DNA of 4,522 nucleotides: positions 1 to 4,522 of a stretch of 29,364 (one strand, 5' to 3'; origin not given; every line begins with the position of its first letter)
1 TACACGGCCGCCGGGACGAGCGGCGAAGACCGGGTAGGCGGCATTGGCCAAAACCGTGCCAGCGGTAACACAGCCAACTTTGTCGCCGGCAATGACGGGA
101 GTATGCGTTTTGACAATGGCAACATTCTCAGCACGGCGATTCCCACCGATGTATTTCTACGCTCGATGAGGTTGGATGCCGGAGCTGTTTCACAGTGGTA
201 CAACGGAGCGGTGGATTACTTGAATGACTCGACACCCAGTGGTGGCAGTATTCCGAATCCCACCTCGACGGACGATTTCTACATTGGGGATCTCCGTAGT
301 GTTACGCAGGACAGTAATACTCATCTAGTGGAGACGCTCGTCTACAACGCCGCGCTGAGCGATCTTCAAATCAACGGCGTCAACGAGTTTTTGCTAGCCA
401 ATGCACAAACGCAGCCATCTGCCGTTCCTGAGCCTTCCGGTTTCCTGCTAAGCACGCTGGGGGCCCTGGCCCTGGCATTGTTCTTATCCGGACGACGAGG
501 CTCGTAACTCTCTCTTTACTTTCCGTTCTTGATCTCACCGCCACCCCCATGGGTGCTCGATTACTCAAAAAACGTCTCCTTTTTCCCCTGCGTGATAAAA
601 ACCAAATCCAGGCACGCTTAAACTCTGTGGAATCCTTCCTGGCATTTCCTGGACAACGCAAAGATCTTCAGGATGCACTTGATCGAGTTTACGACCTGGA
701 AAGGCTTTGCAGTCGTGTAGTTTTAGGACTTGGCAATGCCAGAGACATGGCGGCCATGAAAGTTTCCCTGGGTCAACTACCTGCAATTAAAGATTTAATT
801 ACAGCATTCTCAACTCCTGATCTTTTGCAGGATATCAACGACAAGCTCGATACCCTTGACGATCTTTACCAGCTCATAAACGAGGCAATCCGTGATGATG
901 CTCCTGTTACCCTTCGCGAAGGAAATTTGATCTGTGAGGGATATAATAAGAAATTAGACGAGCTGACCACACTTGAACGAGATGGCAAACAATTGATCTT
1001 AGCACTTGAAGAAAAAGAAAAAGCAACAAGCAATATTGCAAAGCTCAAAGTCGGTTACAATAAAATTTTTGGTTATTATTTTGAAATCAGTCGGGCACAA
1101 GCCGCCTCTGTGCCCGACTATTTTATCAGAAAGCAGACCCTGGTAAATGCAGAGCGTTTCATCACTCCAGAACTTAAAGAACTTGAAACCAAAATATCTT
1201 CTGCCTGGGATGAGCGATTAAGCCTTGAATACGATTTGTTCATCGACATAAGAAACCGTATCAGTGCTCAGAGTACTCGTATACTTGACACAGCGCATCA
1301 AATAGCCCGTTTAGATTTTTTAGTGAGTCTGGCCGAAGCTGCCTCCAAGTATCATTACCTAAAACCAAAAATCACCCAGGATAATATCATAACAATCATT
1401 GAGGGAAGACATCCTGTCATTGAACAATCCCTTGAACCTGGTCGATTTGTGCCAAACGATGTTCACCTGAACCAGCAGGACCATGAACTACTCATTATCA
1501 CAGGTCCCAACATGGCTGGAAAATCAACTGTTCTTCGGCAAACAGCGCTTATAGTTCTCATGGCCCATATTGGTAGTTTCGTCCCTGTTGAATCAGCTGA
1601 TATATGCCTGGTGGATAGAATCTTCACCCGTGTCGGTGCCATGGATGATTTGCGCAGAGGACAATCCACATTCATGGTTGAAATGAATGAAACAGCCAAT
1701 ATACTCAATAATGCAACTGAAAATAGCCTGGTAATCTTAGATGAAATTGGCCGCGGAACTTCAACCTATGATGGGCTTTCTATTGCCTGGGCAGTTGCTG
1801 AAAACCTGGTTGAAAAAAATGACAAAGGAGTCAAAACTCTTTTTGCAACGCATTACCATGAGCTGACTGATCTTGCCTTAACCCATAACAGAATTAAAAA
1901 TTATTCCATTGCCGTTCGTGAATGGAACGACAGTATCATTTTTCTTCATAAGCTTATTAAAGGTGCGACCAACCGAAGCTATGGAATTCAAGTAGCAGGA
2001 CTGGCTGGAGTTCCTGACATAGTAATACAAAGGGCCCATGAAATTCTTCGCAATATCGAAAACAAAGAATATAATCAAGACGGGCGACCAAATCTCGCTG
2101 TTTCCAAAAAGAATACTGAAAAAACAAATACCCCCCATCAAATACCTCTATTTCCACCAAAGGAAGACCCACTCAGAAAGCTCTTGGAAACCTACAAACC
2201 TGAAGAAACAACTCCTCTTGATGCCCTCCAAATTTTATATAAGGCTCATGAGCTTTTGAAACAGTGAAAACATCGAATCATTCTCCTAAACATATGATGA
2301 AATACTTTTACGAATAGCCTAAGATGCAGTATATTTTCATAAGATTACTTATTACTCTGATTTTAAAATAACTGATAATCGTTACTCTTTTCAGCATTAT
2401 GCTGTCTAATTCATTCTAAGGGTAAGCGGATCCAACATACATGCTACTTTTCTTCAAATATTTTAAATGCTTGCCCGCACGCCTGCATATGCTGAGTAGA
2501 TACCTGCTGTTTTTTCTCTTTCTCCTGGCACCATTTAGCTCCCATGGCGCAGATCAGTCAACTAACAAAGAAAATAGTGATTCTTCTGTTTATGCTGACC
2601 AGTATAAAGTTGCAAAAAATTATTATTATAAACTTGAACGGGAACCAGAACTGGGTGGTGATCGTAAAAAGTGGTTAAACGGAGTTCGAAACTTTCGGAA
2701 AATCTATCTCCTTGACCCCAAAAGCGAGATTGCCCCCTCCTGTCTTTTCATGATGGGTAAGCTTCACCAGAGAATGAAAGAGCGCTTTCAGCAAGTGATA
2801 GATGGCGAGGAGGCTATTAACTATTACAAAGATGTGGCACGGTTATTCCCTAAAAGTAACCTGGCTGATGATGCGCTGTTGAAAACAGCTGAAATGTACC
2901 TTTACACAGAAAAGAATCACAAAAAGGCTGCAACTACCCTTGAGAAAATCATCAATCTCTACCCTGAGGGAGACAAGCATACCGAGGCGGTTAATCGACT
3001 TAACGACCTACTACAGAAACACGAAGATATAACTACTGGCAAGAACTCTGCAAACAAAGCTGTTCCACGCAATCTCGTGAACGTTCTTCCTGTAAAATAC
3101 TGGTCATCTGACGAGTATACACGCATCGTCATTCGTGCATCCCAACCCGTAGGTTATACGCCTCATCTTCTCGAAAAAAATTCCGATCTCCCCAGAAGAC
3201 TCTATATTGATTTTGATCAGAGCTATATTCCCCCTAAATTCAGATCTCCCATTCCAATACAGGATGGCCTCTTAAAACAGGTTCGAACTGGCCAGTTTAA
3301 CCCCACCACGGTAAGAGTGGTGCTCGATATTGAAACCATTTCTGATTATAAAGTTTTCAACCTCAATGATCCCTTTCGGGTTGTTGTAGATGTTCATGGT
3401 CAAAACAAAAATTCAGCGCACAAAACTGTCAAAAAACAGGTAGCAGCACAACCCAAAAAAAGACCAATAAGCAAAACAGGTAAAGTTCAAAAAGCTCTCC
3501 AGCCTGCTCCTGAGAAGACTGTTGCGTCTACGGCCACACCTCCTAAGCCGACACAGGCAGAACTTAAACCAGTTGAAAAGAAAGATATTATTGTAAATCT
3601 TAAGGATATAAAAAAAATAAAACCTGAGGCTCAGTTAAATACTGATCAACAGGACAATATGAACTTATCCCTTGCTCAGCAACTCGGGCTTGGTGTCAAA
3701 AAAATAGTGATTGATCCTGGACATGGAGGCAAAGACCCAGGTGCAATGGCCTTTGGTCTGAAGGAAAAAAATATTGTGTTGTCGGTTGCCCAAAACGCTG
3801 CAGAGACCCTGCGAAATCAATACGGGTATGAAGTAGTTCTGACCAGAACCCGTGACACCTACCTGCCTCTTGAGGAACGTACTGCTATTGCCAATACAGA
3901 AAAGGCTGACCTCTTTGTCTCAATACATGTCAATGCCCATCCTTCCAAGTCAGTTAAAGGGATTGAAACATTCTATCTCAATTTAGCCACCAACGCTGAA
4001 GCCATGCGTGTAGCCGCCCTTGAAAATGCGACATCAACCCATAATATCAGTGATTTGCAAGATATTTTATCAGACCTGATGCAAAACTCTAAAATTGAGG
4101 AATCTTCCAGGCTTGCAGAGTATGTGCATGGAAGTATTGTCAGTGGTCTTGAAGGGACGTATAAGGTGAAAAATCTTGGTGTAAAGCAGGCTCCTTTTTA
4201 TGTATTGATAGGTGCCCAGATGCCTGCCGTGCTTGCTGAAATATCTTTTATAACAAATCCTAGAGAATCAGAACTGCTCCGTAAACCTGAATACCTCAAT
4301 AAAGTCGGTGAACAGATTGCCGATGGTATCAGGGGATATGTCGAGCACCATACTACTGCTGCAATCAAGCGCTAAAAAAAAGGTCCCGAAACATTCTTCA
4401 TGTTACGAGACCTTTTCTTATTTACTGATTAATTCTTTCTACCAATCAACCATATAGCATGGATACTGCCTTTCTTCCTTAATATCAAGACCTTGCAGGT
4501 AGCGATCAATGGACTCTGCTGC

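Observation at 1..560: Foreign PEP-CTERM gene joined almost seamlessly to a decapitated mutS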

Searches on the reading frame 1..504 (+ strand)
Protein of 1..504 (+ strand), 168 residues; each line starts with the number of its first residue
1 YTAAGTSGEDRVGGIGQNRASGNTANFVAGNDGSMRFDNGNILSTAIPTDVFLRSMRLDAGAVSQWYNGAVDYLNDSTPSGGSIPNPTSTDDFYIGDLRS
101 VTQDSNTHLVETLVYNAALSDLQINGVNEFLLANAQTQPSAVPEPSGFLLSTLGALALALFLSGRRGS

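Call 5: search_protein_families(library=pfam, proteins=[window:1-504:+], max_evalue=0.1)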
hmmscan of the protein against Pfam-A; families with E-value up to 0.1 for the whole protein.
window:1-504:+ (168 aa): 1 family
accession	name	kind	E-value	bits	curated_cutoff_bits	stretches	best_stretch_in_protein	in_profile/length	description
PF07589.16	PEP-CTERM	-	0.0064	17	20.7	1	141-166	1-24/24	PEP-CTERM motif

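Call 22: find_related_loci(query=window:1-504:+, collection=genome_contigs, flank=3000)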
Query window:1-504:+ (168 aa) in genome_contigs; peptide patterns used: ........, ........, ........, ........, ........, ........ (x = any residue, [..] = any of these).
361 stretches matched a pattern; 2 encode a relative of the query (tblastn E <= 1e-3); 2 distinct loci.
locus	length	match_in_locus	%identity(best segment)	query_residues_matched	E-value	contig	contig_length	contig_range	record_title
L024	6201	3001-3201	36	95-166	4e-8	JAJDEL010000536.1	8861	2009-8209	MAG: Planctomicrobium sp. isolate OFTM320 OFTM320_535, whole genome shotgun sequence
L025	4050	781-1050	35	70-166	2e-6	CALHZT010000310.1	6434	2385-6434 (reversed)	MAG: uncultured Pirellulaceae bacterium isolate R1_Bin_METABAT__228_1 genome assembly, contig: c_000003695386, whole gen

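Call 25: find_related_loci(query=window:1-504:+, collection=metagenome_contigs, flank=3000)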
Query window:1-504:+ (168 aa) in metagenome_contigs; peptide patterns used: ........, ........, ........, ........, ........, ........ (x = any residue, [..] = any of these).
533 stretches matched a pattern, but none encodes a relative of the query by tblastn (E <= 1e-3).

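Call 28: search_protein_representatives(protein=window:1-504:+)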
Query: 168 residues. Proteins with E-value up to 0.001 (for the whole library): 56; up to 1e-10: 10; up to 1e-30: 1. The best 56 are listed.
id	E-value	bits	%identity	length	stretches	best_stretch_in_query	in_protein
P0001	2.2e-41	157.9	55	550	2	9-136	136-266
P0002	5.0e-19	85.2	43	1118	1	1-144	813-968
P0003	1.6e-18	83.6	45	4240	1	12-140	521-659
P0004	7.5e-18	81.4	57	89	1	80-157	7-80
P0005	3.8e-17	79.1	43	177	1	9-158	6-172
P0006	1.3e-14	70.8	45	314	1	7-158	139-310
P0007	2.5e-12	63.4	38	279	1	4-156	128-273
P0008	3.1e-12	63.1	35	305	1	5-160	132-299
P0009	2.8e-11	60.1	38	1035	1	15-139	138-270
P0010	5.5e-11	59.1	44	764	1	11-149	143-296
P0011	1.2e-10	58.0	39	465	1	5-141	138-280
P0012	6.4e-10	55.6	45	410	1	14-140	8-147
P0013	6.9e-10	55.5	39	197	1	11-158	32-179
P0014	1.5e-09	54.4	37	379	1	14-138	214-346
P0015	1.7e-09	54.2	41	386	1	25-140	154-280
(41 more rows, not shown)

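Call 38: list_cluster_members(proteins=[window:1-504:+, window:549-2264:+, window:103-504:+, P0001, P0004, P0005])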
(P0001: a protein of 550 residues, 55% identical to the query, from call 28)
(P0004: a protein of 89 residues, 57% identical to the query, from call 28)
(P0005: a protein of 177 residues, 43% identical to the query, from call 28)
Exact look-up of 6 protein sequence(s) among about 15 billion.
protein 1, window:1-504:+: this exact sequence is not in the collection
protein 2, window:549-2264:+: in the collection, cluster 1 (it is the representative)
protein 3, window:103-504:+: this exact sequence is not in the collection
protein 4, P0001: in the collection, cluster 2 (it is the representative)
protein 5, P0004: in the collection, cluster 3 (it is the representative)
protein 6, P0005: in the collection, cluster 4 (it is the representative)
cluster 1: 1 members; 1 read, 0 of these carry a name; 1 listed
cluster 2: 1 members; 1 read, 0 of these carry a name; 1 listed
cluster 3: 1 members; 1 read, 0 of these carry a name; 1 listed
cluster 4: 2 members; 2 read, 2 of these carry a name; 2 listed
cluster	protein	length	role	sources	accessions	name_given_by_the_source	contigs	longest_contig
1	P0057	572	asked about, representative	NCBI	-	-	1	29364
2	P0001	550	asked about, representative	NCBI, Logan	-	-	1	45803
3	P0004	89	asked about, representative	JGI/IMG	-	-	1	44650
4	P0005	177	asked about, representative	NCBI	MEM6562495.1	MAG: PEP-CTERM sorting domain-containing protein, partial [Planctomycetota bacterium]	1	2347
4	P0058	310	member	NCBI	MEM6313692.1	MAG: PEP-CTERM sorting domain-containing protein [Planctomycetota bacterium]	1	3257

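Call 39: find_encoding_contigs(protein=P0001, flank=4000, max_places=3)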
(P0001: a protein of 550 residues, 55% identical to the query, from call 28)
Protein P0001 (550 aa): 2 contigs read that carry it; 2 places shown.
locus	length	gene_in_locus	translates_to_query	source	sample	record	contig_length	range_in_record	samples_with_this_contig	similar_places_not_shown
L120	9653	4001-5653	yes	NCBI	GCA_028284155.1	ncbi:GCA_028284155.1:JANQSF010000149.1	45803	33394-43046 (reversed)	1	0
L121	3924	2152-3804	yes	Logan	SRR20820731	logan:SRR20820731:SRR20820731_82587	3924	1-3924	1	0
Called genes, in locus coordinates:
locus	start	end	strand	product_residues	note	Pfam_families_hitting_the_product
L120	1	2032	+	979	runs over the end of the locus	PF00005:ABC_tran (faint), PF02463:SMC_N (faint), PF03193:RsgA_GTPase (faint), PF13191:AAA_16 (faint), PF13304:AAA_21 (faint), PF13401:AAA_22 (faint), PF17760:UvrA_inter, PF17755:UvrA_DNA-bind, +4 more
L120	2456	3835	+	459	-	PF01408:GFO_IDH_MocA, PF19051:GFO_IDH_MocA_C2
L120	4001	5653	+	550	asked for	PF13385:Laminin_G_3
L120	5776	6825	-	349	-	PF01116:F_bP_aldolase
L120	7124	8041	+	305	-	PF03372:Exo_endo_phos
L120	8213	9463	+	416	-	PF01960:ArgJ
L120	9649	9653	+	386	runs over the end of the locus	PF00144:Beta-lactamase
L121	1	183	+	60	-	?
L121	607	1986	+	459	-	PF01408:GFO_IDH_MocA, PF19051:GFO_IDH_MocA_C2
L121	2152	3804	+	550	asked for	PF13385:Laminin_G_3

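Call 64: search_protein_families(library=pfam, proteins=[P0001, P0058, P0006], max_evalue=0.01)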
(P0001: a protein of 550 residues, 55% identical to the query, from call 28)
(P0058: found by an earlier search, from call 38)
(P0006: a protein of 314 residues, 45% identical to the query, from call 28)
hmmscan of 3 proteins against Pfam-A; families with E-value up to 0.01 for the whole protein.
P0001 (550 aa): 3 families
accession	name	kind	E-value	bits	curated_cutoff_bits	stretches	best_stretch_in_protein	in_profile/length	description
PF13385.13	Laminin_G_3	-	3.9e-12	47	27.6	1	340-515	4-150/151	Concanavalin A-like lectin/glucanases superfamily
PF07589.16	PEP-CTERM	-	5.2e-05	23.6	20.7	1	525-548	1-23/24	PEP-CTERM motif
PF09932.14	DUF2164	-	0.007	16.8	27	0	237-253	40-56/74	Uncharacterized conserved protein (DUF2164)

P0058 (310 aa): 1 family
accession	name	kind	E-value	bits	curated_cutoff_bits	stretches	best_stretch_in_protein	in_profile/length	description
PF07589.16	PEP-CTERM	-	0.0035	17.8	20.7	1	286-308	1-24/24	PEP-CTERM motif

P0006 (314 aa): 1 family
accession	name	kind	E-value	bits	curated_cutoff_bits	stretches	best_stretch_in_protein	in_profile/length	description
PF07589.16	PEP-CTERM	-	8.7e-06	26.1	20.7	1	294-314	2-24/24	PEP-CTERM motif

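Call 65: search_protein_families(library=ncbifam, proteins=[window:1-504:+], max_evalue=0.01)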
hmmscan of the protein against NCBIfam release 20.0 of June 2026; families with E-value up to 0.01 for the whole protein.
window:1-504:+ (168 aa): 1 family
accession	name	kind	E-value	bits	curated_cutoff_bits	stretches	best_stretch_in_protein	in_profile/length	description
NF038129.1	PEP_NF038129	equivalog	0.0005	20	65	1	122-161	152-190/194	NF038129 family PEP-CTERM protein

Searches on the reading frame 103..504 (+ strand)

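Call 64: search_protein_families(library=pfam, proteins=[P0058], max_evalue=0.01)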
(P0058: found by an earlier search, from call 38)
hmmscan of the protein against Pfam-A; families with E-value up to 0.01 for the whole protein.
P0058 (310 aa): 1 family
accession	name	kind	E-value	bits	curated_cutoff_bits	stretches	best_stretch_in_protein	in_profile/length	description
PF07589.16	PEP-CTERM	-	0.0035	17.8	20.7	1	286-308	1-24/24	PEP-CTERM motif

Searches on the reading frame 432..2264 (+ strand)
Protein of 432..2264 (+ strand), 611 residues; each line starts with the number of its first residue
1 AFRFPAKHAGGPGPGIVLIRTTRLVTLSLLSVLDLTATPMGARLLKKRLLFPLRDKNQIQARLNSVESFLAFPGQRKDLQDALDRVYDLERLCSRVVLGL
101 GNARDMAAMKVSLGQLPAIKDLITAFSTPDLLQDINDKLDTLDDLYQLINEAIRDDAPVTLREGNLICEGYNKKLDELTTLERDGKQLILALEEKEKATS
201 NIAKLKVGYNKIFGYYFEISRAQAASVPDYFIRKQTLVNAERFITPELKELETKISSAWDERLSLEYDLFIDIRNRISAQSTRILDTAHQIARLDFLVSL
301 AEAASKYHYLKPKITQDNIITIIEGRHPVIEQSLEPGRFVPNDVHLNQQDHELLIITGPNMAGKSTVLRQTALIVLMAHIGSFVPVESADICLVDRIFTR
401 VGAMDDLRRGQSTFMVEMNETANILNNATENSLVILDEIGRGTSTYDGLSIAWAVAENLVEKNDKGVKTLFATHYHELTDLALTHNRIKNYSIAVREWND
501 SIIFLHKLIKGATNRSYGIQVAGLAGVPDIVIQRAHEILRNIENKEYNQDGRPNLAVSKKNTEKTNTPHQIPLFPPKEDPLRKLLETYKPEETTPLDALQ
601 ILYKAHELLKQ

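Call 5: search_protein_families(library=pfam, proteins=[window:432-2264:+], max_evalue=0.1)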
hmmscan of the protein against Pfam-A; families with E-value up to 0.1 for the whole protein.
window:432-2264:+ (611 aa): 10 families
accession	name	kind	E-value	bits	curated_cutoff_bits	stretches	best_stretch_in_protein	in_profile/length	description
PF00488.27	MutS_V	-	5.7e-84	281.2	30.2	1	354-543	1-188/188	MutS domain V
PF05192.23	MutS_III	-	1e-40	140.6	34.1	1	27-301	19-194/194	MutS domain III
PF05190.23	MutS_IV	-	4.4e-26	91.4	22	1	170-258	1-89/92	MutS family domain IV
PF13514.12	AAA_27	-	0.00017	21.7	22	1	337-369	12-44/206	AAA domain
PF13173.12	AAA_14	-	0.013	16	27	1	351-441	2-73/129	AAA domain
PF13555.12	AAA_29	-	0.028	14.6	27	1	343-368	16-39/61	P-loop containing region of AAA domain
PF03215.21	Rad17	-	0.034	14.5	23.8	1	345-375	39-69/186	Rad17 P-loop domain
PF25199.1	nSTAND_NTPase5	-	0.035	14.4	34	0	348-376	38-66/145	Novel STAND NTPase 5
PF03266.21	NTPase_1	-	0.049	13.9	23.9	0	397-442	59-107/168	NTPase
PF00005.33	ABC_tran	-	0.096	13.7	25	0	342-369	2-29/137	ABC transporter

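Call 16: find_encoding_contigs(protein=window:549-2264:+, flank=6000, max_places=10)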
Protein window:549-2264:+ (572 aa): no gene with exactly this product is on record in the collection.

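Call 53: find_homologous_proteins(query=window:549-2264:+, max_evalue=1e-50)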
Query window:549-2264:+ (572 aa): 8000 proteins with E <= 1e-50 among 8000 candidates; the best 120 are listed. Only proteins of 314 to 1001 residues were searched: fused or split forms outside these lengths cannot appear, so this answer is no evidence that the protein stands alone or is whole; find_related_loci, which searches DNA, has no such limit.
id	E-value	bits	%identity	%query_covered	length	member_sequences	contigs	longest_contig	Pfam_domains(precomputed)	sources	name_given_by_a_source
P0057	0.0e+0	1267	100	100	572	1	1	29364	PF05192.24,PF05190.24,PF00488.28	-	-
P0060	8.8e-268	908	72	100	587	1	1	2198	PF05192.24,PF05190.24,PF00488.28,PF27441.1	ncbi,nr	ncbi:MAG TPA: DNA mismatch repair protein MutS, partial [Desulfobacteraceae bacterium]|nr:DNA mismat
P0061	2.1e-265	900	72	100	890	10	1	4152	PF01624.26,PF05192.24,PF05188.24,PF05190.24,PF00488.28,PF27441.1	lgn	-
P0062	3.9e-265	899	72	100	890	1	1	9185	PF01624.26,PF05192.24,PF05188.24,PF05190.24,PF00488.28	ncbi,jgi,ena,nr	ncbi:MAG: DNA mismatch repair protein MutS [Desulfobulbaceae bacterium]|nr:DNA mismatch repair prote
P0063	5.7e-265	898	73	99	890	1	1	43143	PF01624.26,PF05192.24,PF05188.24,PF05190.24,PF00488.28,PF27441.1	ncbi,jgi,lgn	-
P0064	9.9e-265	898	71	100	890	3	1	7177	PF01624.26,PF05192.24,PF05188.24,PF05190.24,PF00488.28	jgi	-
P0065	5.7e-264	895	71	100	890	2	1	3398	PF01624.26,PF05192.24,PF05188.24,PF05190.24,PF00488.28,PF27441.1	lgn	-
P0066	6.7e-264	895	71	100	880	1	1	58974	PF01624.26,PF05192.24,PF05188.24,PF05190.24,PF00488.28,PF27441.1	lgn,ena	-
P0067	6.9e-264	895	71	100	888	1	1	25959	PF01624.26,PF05192.24,PF05188.24,PF05190.24,PF00488.28,PF27441.1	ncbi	-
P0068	1.3e-263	894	71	100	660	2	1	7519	PF05192.24,PF05188.24,PF05190.24,PF00488.28,PF27441.1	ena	-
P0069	2.4e-263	893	72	100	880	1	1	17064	PF01624.26,PF05192.24,PF05188.24,PF05190.24,PF00488.28,PF27441.1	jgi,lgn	-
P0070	5.9e-263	892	71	100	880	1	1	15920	PF01624.26,PF05192.24,PF05188.24,PF05190.24,PF00488.28,PF27441.1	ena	-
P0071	7.8e-263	891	71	100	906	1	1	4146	PF01624.26,PF05192.24,PF05188.24,PF05190.24,PF00488.28,PF27441.1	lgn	-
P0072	8.1e-263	891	71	100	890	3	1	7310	PF01624.26,PF05192.24,PF05188.24,PF05190.24,PF00488.28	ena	-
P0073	1.0e-262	891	71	100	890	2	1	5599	PF01624.26,PF05192.24,PF05188.24,PF05190.24,PF00488.28,PF27441.1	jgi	-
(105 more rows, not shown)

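Call 64: search_protein_families(library=pfam, proteins=[P0058], max_evalue=0.01)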
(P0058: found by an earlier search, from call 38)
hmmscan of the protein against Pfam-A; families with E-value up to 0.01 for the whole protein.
P0058 (310 aa): 1 family
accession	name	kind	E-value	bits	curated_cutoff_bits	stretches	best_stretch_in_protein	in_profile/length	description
PF07589.16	PEP-CTERM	-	0.0035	17.8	20.7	1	286-308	1-24/24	PEP-CTERM motif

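Call 65: search_protein_families(library=ncbifam, proteins=[window:513-2264:+], max_evalue=0.01)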
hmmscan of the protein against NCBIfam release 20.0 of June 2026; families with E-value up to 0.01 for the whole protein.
window:513-2264:+ (584 aa): 7 families
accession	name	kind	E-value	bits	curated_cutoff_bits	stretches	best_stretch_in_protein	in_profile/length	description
NF003810.1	PRK05399.1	equivalog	1.4e-221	738.4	480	1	1-516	280-793/793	DNA mismatch repair protein MutS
TIGR01070.1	mutS1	equivalog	6.8e-206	686.3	641.7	1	1-578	272-838/840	DNA mismatch repair protein MutS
NF052383.1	ATPase_KamC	equivalog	6.5e-61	206.7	300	1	10-462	13-442/508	lysine 5,6-aminomutase reactivase ATPase KamC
TIGR01069.2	mutS2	equivalog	2.6e-56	191.4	400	1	216-518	222-516/790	endonuclease MutS2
NF010068.0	PRK13548.1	equivalog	0.00086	18.5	261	1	311-343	18-50/261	heme ABC transporter ATP-binding protein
NF007082.0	PRK09536.1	equivalog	0.0021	17.2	537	1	313-344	18-49/402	corrinoid ABC transporter ATPase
TIGR01978.1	sufC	equivalog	0.0077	15.7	212.8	0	315-342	17-44/243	Fe-S cluster assembly ATPase SufC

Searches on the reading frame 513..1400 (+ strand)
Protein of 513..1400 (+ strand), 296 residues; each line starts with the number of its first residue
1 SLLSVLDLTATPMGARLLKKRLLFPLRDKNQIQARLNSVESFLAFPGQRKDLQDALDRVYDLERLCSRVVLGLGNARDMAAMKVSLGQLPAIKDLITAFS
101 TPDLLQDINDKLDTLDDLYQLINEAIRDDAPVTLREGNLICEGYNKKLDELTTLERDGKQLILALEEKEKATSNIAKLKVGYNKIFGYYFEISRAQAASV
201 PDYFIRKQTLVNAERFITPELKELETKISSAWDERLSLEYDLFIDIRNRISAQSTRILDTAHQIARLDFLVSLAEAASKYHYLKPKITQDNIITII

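Call 26: find_related_loci(query=window:513-1400:+, collection=metagenome_contigs, flank=3000)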
Query window:513-1400:+ (296 aa) in metagenome_contigs; peptide patterns used: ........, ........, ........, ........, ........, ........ (x = any residue, [..] = any of these).
599 stretches matched a pattern (row limit reached: there are more); 548 encode a relative of the query (tblastn E <= 1e-3); the best 80 are kept; 80 distinct loci.
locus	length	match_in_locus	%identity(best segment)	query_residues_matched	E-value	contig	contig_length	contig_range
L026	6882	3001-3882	64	1-295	3e-118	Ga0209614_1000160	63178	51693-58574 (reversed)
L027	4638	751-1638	62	1-296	3e-118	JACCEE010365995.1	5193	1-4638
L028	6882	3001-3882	60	1-295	8e-110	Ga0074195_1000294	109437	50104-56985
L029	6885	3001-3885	60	1-296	2e-109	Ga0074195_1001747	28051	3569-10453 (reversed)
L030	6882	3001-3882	58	1-295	7e-109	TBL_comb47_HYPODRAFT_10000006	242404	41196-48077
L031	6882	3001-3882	60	1-295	1e-108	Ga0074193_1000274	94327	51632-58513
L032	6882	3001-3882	59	1-295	1e-106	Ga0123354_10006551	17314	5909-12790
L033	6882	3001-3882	60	1-295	1e-106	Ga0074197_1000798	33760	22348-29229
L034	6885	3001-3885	57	1-295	6e-106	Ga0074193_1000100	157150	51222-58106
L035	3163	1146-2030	57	1-296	3e-106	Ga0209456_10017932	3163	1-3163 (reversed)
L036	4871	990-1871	55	1-295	2e-102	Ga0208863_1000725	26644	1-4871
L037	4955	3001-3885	53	1-296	9e-101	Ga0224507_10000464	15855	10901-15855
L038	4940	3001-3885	56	1-296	2e-100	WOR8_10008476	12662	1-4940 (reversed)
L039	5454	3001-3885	54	1-296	5e-100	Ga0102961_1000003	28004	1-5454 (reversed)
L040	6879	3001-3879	57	1-295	6e-100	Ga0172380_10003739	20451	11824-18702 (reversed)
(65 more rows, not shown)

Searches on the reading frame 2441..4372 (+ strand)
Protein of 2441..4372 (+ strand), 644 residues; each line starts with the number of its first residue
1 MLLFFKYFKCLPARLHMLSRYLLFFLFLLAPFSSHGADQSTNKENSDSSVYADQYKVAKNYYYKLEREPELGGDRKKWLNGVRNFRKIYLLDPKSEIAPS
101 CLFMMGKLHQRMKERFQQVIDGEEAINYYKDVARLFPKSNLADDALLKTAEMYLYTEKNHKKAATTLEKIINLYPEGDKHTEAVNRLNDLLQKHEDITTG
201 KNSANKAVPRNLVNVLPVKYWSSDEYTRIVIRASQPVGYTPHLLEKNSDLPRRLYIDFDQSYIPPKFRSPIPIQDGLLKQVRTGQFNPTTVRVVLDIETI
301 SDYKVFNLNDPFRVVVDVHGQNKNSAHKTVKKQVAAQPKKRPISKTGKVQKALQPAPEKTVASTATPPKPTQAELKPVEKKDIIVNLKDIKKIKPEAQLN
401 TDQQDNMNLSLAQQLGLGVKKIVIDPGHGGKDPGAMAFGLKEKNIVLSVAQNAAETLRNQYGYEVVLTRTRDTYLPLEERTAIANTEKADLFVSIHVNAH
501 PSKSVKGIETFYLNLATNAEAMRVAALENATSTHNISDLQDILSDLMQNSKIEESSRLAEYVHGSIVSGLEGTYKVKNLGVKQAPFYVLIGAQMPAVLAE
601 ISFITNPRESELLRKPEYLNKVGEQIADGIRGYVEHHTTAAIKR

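Call 15: find_encoding_contigs(protein=window:2441-4372:+, flank=6000, max_places=10)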
Protein window:2441-4372:+ (644 aa): no gene with exactly this product is on record in the collection.
